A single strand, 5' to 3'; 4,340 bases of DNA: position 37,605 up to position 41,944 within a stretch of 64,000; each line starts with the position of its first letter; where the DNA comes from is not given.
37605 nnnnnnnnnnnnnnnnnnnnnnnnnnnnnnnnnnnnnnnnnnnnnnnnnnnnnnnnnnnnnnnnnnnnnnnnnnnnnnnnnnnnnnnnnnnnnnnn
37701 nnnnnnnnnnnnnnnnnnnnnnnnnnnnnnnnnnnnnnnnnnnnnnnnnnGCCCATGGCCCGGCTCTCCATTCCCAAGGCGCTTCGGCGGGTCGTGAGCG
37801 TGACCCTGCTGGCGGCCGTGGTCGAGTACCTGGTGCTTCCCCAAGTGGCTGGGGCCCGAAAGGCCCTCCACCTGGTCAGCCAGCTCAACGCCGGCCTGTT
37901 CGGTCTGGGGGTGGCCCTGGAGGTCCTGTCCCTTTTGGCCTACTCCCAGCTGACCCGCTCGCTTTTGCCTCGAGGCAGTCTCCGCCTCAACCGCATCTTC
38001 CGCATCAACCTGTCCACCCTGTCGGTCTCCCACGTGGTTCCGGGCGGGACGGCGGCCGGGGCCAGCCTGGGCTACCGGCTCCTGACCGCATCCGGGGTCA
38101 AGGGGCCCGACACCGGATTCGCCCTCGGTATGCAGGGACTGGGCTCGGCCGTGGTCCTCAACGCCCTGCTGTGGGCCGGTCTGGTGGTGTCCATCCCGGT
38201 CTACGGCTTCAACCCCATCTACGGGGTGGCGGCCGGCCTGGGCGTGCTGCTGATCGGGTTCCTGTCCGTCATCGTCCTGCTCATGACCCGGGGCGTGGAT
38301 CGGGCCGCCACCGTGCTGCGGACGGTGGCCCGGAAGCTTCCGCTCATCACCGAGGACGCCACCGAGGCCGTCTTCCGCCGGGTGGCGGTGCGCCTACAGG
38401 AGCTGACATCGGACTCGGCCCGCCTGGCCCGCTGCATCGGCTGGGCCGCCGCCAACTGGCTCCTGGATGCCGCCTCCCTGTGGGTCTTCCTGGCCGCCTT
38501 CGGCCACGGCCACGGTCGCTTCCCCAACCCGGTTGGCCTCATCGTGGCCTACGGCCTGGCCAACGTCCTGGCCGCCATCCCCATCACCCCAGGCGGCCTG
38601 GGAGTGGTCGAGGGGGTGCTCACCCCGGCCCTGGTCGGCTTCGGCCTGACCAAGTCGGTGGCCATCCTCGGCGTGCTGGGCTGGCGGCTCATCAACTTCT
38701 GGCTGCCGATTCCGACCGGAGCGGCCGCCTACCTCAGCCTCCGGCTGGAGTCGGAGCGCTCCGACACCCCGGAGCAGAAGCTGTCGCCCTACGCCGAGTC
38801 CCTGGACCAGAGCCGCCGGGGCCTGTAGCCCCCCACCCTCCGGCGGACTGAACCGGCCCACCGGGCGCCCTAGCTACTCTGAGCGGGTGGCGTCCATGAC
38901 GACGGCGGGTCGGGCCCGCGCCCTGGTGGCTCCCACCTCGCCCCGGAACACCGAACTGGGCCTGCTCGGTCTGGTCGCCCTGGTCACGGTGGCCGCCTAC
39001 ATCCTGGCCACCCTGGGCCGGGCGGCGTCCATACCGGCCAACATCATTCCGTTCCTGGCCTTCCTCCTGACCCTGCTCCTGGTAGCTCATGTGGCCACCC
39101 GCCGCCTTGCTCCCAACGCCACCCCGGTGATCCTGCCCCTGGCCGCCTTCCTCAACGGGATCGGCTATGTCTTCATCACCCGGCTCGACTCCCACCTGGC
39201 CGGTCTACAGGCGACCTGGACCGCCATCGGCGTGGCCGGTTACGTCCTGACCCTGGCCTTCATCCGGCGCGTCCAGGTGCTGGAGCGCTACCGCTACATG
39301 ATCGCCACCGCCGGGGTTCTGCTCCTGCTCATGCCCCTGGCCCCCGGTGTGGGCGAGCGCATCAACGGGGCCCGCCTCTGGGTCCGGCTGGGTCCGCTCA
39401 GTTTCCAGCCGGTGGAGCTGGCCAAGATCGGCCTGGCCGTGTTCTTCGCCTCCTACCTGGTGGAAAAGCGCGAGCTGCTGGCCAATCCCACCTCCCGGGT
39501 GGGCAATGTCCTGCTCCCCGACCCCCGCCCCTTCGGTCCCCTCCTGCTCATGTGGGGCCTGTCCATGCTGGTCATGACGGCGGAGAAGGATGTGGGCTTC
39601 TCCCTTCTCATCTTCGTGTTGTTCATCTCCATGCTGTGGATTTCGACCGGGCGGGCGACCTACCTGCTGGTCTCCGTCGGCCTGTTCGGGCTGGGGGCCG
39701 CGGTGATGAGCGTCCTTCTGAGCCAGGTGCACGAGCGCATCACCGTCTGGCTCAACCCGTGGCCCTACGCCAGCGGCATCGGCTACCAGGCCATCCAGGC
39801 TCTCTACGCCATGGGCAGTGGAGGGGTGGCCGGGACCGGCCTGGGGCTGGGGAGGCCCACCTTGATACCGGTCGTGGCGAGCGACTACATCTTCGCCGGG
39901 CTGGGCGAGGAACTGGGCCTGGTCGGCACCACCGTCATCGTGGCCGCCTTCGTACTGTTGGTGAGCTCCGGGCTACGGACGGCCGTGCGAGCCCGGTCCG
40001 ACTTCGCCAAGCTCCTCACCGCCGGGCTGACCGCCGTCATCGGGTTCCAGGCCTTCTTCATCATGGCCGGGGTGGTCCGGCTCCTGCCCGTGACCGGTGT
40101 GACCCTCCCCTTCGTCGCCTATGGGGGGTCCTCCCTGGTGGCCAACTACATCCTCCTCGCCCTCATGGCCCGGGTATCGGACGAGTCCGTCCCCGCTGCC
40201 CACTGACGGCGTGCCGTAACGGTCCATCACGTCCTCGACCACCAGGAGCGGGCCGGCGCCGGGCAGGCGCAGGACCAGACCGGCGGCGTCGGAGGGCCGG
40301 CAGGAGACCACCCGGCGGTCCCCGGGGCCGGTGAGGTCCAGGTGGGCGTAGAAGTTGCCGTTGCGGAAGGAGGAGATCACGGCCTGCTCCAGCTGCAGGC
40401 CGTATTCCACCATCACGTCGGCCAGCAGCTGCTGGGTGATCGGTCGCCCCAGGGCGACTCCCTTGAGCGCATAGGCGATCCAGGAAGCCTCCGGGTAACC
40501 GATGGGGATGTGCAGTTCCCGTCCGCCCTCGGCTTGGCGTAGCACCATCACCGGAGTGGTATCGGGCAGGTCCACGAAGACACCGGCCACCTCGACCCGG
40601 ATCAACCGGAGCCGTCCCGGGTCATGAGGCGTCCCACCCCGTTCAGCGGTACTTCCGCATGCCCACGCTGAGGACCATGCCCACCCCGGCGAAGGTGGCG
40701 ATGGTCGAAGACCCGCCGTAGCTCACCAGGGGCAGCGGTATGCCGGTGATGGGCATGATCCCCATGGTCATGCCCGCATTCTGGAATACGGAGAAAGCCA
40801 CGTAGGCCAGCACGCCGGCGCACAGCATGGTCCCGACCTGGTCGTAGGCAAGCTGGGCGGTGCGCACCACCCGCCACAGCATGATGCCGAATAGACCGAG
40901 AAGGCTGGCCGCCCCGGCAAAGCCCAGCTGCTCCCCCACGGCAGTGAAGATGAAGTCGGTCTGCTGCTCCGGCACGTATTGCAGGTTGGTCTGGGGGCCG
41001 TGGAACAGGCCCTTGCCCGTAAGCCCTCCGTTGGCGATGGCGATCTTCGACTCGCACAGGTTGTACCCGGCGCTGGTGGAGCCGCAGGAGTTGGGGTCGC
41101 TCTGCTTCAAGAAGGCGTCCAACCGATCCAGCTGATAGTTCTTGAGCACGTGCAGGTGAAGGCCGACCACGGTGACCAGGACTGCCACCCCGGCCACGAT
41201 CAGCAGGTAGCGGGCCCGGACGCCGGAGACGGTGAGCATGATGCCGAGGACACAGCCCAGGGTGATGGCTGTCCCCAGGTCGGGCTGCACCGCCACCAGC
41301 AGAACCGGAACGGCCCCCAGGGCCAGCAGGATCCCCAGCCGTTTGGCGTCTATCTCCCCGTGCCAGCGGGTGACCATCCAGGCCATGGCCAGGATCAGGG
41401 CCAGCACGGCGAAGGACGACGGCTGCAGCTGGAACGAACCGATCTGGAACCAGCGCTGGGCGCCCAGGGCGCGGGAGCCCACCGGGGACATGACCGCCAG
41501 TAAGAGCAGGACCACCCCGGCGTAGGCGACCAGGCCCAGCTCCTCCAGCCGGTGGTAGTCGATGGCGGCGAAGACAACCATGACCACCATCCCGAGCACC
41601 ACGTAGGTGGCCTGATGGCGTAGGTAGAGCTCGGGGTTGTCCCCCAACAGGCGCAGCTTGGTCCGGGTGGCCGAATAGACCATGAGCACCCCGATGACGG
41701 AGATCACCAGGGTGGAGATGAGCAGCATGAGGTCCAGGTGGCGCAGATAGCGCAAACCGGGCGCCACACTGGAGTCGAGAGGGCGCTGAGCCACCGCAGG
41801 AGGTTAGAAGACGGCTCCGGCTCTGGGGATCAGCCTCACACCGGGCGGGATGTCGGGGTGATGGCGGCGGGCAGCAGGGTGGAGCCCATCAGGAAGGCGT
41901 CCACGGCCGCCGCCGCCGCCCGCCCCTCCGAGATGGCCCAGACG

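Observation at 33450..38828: Candidate make-flip-deacetylate glycolipid pathway: GT28/pseudo-NodB fusion, active NodB, Ppm1, orphan ABC ATPase and MprF-type flippase-like protein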

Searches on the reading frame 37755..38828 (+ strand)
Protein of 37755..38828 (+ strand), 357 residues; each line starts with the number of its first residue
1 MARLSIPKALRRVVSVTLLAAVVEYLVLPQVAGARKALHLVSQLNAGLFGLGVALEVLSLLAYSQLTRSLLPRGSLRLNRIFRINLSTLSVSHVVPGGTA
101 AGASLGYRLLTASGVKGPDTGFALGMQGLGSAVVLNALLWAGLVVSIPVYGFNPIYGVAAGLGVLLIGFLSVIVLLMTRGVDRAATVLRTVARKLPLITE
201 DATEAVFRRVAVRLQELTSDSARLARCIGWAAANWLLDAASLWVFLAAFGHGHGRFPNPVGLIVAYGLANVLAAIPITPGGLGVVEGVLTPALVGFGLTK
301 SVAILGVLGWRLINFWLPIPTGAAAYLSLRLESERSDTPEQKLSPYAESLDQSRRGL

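Call 5: search_protein_families(library=pfam, proteins=[window:37755-38828:+], max_evalue=0.01)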
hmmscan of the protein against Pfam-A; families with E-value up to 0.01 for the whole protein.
window:37755-38828:+ (357 aa): 1 family
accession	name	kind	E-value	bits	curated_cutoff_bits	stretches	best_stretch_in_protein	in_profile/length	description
PF03706.18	LPG_synthase_TM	-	1.2e-22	81.2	33.4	1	26-320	9-300/302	Lysylphosphatidylglycerol synthase TM region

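Call 6: search_protein_families(library=ncbifam, proteins=[window:37755-38828:+], max_evalue=0.01)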
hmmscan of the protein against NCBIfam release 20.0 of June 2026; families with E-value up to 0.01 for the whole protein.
window:37755-38828:+ (357 aa): 3 families
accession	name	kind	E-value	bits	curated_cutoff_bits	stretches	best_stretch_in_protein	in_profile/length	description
TIGR00374.1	TIGR00374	subfamily_domain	1.2e-15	57.8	43.2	1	13-332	2-316/323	flippase-like domain-containing protein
NF033480.1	bifunc_MprF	equivalog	2.8e-12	45.8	600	1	30-328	28-296/841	bifunctional lysylphosphatidylglycerol flippase/synthetase MprF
TIGR03476.1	HpnL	subfamily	1.5e-08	34.3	195.65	1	12-303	3-292/318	putative membrane protein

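Call 58: find_related_loci(query=A5, collection=metagenome_contigs, flank=8000)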
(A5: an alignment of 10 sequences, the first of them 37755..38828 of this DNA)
Query A5 (357 aa) in metagenome_contigs; peptide patterns used: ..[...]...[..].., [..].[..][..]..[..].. (x = any residue, [..] = any of these).
600 stretches matched a pattern (row limit reached: there are more); 523 encode a relative of the query (tblastn E <= 1e-3); the best 80 are kept; 80 distinct loci.
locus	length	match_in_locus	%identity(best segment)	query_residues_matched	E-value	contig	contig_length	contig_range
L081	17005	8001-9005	67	1-341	2e-124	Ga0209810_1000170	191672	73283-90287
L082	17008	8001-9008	57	10-341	4e-112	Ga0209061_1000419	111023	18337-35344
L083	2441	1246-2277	55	3-353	2e-111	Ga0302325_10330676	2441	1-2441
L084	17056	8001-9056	57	6-355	5e-105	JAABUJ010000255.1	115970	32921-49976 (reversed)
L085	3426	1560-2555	51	5-340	4e-106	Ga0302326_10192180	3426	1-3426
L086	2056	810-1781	54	6-332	2e-108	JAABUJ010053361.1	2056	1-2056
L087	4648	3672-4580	57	28-334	1e-102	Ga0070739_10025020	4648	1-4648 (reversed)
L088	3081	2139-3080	55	3-320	9e-104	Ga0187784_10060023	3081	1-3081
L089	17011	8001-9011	51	3-342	1e-100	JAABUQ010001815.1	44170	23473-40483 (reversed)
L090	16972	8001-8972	52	8-335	4e-98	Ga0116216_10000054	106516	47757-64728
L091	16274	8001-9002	51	5-341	1e-97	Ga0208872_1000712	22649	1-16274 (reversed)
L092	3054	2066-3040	51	8-332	1e-98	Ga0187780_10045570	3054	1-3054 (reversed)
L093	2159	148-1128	50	3-331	5e-101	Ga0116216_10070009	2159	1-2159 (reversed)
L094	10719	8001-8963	51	8-331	1e-96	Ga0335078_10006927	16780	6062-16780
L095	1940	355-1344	51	3-336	3e-101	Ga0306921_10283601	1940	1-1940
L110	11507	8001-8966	50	8-331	4e-92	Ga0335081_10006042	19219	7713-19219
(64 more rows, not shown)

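Call 64: search_protein_families(library=pfam, proteins=[L090:5825-8056:-, L090:9139-11397:-, L082:6985-7647:+, L082:5886-6908:+, L082:5152-6048:+, L082:9227-11074:-, L110:6819-7715:-, L110:5020-6204:+, L110:9630-11477:-, L110:4927-5892:-], max_evalue=0.0001)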
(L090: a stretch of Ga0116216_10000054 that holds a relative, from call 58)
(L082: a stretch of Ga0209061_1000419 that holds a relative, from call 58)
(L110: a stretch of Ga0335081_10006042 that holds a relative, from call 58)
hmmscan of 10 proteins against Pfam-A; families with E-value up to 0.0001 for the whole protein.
L090:5825-8056:- (743 aa): 2 families
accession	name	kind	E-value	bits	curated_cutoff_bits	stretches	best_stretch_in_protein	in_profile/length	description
PF00535.33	Glycos_transf_2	-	4.1e-25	89.1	23.3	1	491-654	2-165/168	Glycosyl transferase family 2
PF13641.12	Glyco_tranf_2_3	-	6.2e-05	23.6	27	0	489-692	3-210/230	Glycosyltransferase like family 2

L090:9139-11397:- (752 aa): 5 families
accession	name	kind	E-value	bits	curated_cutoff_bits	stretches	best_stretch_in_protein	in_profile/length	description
PF17941.7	PP_kinase_C_1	-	1.1e-71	240.2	25.7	1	377-542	2-166/167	Polyphosphate kinase C-terminal domain 1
PF02503.22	PP_kinase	-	4.5e-61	206.2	31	1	171-345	2-182/183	Polyphosphate kinase middle domain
PF13090.12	PP_kinase_C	-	3e-51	173.7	25.8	2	549-642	1-97/172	Polyphosphate kinase C-terminal domain 2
PF13089.11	PP_kinase_N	-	2.2e-32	112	23.8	1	56-161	1-106/107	Polyphosphate kinase N-terminal domain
PF13091.12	PLDc_2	-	1.8e-08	34.7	27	1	425-536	22-130/132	PLD-like domain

L082:6985-7647:+ (220 aa): 7 families
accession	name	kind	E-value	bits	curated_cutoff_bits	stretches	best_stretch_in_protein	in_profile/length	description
PF13649.12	Methyltransf_25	-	2.9e-16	60.4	27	1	40-131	2-97/97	Methyltransferase domain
PF08241.18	Methyltransf_11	-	6e-12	46.5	21.2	1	40-135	1-95/95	Methyltransferase domain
PF13489.12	Methyltransf_23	-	1.7e-09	38.1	27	1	29-136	16-117/164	Methyltransferase domain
PF05175.20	MTS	-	2e-09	37.7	23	1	35-139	31-142/170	Methyltransferase small domain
PF03848.20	TehB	-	3.2e-08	33.7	20.4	1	32-137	27-134/193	Tellurite resistance protein TehB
PF08242.18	Methyltransf_12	-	4.6e-08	34.1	30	1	40-133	1-98/98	Methyltransferase domain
PF13847.12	Methyltransf_31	-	1.3e-06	28.6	27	1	40-137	8-111/145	Methyltransferase domain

L082:5886-6908:+ (340 aa): 1 family
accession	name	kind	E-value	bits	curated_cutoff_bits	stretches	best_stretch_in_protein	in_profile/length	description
PF00596.27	Aldolase_II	-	1.2e-31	110.5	22.2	1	132-311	3-182/183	Class II Aldolase and Adducin N-terminal domain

L082:5152-6048:+ (298 aa): 1 family
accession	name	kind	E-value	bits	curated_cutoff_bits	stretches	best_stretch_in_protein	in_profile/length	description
PF01925.25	TauE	-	4.9e-46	157.7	32.6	1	20-289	4-236/237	Sulfite exporter TauE/SafE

L082:9227-11074:- (615 aa): 1 family
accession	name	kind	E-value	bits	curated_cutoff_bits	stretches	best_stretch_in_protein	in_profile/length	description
PF13520.12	AA_permease_2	-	1.5e-23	83.9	27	1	65-436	25-408/427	Amino acid permease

L110:6819-7715:- (298 aa): 1 family
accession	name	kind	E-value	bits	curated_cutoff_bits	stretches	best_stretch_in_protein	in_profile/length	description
PF21863.2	HTH_67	-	6.7e-99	331.3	27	1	8-270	1-264/268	Helix-turn-helix family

L110:5020-6204:+ (394 aa): 0 families

L110:9630-11477:- (615 aa): 1 family
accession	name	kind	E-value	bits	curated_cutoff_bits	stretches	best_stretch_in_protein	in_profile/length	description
PF14224.11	DUF4331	-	4.3e-29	102.4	27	1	4-144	86-220/421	Domain of unknown function (DUF4331)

L110:4927-5892:- (321 aa): 0 families

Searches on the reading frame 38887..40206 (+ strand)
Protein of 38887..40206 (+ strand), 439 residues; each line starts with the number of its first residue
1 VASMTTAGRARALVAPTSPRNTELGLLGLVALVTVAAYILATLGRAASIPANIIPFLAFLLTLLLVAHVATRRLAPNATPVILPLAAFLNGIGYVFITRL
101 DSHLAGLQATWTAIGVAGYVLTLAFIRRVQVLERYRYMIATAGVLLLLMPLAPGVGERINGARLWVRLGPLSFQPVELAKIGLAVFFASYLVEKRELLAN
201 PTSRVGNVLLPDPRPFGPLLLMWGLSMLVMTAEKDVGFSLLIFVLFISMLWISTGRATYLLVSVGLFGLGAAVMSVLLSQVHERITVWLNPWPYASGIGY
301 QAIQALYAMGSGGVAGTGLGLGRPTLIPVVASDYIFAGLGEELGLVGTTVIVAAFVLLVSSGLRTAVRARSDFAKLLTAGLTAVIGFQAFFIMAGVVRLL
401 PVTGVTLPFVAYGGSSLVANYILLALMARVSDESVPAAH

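Call 5: search_protein_families(library=pfam, proteins=[window:38887-40206:+], max_evalue=0.01)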
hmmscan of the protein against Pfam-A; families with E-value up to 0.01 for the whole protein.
window:38887-40206:+ (439 aa): 1 family
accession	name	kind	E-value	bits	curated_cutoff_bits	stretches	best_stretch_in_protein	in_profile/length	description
PF01098.24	FTSW_RODA_SPOVE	-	1.7e-74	251.4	26.4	1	103-433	36-353/356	Cell cycle protein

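Call 6: search_protein_families(library=ncbifam, proteins=[window:38887-40206:+], max_evalue=0.01)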
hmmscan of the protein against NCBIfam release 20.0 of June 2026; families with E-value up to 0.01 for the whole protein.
window:38887-40206:+ (439 aa): 6 families
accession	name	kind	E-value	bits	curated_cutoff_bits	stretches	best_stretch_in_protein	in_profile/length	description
TIGR02614.1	ftsW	equivalog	2.9e-76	256.9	337.5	1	102-433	35-356/357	putative lipid II flippase FtsW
TIGR02615.1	spoVE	exception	6.7e-63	213.3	448.8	1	107-430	40-352/354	stage V sporulation protein E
TIGR02210.1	rodA_shape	equivalog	1e-55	189.3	336.7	1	106-431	33-353/357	rod shape-determining protein RodA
NF008042.0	PRK10774.1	equivalog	2e-37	129.1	493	1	119-432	84-390/405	cell division protein FtsW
NF037961.1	RodA_shape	subfamily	9.7e-34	117.4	150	2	276-430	243-407/415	rod shape-determining protein RodA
NF008060.0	PRK10794.1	equivalog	5.8e-30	104.5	590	1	130-419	69-348/370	peptidoglycan glycosyltransferase MrdB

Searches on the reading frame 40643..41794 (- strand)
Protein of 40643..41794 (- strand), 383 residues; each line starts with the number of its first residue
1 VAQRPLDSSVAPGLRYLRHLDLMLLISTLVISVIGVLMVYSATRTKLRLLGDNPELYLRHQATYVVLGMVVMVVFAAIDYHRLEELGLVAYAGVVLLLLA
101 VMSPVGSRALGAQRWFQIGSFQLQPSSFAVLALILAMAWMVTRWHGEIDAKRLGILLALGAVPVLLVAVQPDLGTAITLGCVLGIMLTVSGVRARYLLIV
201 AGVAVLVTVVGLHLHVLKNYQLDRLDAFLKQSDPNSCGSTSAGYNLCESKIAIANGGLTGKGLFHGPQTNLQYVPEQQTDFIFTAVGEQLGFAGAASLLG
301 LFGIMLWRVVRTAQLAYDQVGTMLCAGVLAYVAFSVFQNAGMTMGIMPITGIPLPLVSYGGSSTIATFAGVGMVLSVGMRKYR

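Call 5: search_protein_families(library=pfam, proteins=[window:40643-41794:-], max_evalue=0.01)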
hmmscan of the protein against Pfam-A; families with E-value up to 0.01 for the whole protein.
window:40643-41794:- (383 aa): 1 family
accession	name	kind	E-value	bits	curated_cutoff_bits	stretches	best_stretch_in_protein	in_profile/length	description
PF01098.24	FTSW_RODA_SPOVE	-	3e-88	296.6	26.4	1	24-380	4-353/356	Cell cycle protein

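Call 6: search_protein_families(library=ncbifam, proteins=[window:40643-41794:-], max_evalue=0.01)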
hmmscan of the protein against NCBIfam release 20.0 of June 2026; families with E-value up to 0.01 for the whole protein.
window:40643-41794:- (383 aa): 6 families
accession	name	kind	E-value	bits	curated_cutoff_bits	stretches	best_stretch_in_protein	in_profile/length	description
TIGR02210.1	rodA_shape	equivalog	5.4e-102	341.6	336.7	1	21-381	1-356/357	rod shape-determining protein RodA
TIGR02614.1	ftsW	equivalog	8e-82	275.2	337.5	1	22-377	2-353/357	putative lipid II flippase FtsW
TIGR02615.1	spoVE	exception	2.2e-66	224.7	448.8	1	21-377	1-352/354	stage V sporulation protein E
NF008060.0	PRK10794.1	equivalog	2.6e-63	214.2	590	1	19-378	15-360/370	peptidoglycan glycosyltransferase MrdB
NF037961.1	RodA_shape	subfamily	5.6e-57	193.9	150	2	208-366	235-396/415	rod shape-determining protein RodA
NF008042.0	PRK10774.1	equivalog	3.9e-42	144.7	493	1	21-377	36-388/405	cell division protein FtsW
